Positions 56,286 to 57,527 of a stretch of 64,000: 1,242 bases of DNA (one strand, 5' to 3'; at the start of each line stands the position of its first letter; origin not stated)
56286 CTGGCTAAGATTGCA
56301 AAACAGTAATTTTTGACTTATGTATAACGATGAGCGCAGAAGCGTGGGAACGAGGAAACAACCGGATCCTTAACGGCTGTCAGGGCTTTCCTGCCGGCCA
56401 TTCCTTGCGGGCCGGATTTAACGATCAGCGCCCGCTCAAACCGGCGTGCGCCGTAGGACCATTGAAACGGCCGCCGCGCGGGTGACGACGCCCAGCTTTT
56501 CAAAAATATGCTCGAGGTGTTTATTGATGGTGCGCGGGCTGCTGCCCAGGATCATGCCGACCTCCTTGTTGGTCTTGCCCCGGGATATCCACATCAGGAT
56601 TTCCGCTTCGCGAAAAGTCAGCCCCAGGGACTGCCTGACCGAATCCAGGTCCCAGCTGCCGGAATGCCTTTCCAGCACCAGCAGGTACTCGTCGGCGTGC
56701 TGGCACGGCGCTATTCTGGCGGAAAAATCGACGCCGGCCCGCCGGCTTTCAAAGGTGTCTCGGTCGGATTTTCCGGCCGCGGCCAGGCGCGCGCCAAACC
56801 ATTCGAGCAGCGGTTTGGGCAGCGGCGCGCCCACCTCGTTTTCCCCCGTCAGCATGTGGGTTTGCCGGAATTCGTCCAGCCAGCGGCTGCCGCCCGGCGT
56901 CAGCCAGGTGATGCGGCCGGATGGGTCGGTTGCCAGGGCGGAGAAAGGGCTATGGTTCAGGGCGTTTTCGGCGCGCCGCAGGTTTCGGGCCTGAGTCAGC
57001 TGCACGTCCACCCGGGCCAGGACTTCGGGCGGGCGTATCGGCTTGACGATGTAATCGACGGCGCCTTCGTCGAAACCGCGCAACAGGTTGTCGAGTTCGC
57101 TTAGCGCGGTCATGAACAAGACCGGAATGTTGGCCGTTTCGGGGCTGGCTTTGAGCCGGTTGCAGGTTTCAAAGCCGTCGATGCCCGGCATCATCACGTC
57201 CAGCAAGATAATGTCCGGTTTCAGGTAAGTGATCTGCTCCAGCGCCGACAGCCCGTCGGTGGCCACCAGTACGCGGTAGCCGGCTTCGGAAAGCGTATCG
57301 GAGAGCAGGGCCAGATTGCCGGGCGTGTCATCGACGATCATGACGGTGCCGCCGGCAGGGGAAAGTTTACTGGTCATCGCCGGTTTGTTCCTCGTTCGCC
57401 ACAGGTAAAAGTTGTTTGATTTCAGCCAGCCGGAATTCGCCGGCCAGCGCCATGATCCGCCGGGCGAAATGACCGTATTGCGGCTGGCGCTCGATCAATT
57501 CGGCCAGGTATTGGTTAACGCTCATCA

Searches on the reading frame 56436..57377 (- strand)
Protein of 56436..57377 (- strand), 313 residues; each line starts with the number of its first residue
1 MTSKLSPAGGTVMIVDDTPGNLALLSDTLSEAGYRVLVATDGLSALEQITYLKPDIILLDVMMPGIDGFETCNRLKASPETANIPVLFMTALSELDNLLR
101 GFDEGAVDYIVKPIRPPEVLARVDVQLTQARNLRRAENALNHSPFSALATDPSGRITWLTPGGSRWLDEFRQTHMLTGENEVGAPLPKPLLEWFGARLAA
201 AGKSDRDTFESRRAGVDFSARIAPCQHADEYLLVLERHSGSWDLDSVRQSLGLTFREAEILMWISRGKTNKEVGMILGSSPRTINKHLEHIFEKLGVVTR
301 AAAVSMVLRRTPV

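Call 58: search_protein_families(library=pfam, proteins=[window:56436-57377:-], max_evalue=0.001)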
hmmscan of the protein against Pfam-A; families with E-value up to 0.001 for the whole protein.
window:56436-57377:- (313 aa): 2 families
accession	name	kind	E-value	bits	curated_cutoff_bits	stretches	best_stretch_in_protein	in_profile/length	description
PF00072.30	Response_reg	-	2.4e-28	98.9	30.2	1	12-123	1-110/111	Response regulator receiver domain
PF00196.25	GerE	-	6.6e-15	54.9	23.5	1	253-307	3-57/57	Bacterial regulatory proteins, luxR family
